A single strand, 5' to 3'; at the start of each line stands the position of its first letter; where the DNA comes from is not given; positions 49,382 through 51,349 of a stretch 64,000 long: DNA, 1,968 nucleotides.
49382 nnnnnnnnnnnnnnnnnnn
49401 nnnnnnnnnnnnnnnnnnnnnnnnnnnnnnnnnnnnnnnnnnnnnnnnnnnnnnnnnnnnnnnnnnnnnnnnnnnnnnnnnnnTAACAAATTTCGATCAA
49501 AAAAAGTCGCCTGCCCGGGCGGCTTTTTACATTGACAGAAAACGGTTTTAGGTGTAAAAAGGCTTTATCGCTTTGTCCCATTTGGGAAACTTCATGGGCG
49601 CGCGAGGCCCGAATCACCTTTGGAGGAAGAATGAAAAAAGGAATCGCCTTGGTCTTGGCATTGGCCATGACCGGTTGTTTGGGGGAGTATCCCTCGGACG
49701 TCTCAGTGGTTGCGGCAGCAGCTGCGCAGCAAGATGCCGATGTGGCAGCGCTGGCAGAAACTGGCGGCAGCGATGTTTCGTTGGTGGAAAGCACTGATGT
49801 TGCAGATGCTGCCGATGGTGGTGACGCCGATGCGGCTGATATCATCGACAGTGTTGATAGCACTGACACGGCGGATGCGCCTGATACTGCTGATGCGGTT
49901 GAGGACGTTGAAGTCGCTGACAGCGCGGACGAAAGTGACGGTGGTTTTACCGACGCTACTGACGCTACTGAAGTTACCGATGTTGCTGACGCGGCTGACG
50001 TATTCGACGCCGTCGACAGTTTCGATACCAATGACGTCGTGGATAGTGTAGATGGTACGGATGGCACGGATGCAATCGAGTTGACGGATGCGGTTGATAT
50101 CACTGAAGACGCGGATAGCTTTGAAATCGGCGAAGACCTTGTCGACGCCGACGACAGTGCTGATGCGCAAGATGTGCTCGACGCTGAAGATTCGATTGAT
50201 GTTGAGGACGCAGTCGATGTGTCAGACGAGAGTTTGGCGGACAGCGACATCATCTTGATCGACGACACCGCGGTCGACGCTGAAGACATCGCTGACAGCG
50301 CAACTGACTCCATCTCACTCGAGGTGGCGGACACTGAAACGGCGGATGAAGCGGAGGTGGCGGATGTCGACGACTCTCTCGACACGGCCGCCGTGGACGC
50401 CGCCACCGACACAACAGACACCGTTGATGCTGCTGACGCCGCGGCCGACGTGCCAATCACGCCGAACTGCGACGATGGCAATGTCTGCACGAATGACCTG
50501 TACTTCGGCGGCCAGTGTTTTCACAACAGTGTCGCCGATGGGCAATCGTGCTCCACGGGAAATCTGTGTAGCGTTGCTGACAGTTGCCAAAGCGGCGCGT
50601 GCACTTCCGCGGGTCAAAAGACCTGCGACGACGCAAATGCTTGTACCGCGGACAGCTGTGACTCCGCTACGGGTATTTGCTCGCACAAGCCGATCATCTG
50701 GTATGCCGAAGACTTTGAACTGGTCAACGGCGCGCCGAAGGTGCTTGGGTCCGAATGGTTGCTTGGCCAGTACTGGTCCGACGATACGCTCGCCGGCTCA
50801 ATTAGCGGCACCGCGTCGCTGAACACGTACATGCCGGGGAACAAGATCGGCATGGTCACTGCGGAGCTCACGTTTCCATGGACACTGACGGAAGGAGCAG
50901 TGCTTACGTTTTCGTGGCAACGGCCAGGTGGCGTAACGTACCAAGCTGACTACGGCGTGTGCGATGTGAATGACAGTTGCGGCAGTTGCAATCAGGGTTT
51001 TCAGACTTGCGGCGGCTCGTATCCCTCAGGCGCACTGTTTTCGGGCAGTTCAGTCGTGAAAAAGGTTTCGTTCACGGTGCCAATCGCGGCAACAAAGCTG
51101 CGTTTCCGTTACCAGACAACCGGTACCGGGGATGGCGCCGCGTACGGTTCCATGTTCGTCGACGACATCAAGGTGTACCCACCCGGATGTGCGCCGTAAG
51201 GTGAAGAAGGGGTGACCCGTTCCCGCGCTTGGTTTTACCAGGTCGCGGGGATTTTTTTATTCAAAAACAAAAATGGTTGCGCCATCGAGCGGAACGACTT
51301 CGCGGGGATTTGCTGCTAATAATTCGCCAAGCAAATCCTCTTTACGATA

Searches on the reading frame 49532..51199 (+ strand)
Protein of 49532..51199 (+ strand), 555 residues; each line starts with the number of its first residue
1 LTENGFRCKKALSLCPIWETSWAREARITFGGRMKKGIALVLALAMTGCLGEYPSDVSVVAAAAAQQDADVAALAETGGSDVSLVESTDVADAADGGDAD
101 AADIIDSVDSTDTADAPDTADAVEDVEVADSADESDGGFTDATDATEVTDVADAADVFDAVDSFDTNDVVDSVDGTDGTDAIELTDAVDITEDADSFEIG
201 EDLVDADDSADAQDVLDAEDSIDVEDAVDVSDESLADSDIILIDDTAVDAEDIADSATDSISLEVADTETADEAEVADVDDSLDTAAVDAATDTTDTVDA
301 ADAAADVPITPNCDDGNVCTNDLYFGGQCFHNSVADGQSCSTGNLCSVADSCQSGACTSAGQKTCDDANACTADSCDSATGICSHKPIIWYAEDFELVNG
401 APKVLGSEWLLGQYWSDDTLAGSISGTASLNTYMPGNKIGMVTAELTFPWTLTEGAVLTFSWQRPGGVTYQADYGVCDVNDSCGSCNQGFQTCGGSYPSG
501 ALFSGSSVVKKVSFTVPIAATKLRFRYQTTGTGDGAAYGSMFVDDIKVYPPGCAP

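Call 41: search_protein_families(library=pfam, proteins=[window:49532-51199:+], max_evalue=0.1)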
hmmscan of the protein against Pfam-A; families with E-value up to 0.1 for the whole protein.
window:49532-51199:+ (555 aa): 1 family
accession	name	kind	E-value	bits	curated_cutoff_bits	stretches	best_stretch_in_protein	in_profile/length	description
PF00526.23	Dicty_CTDC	-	8.4e-09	35.5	27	1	364-388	1-24/24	Dictyostelium (slime mold) repeat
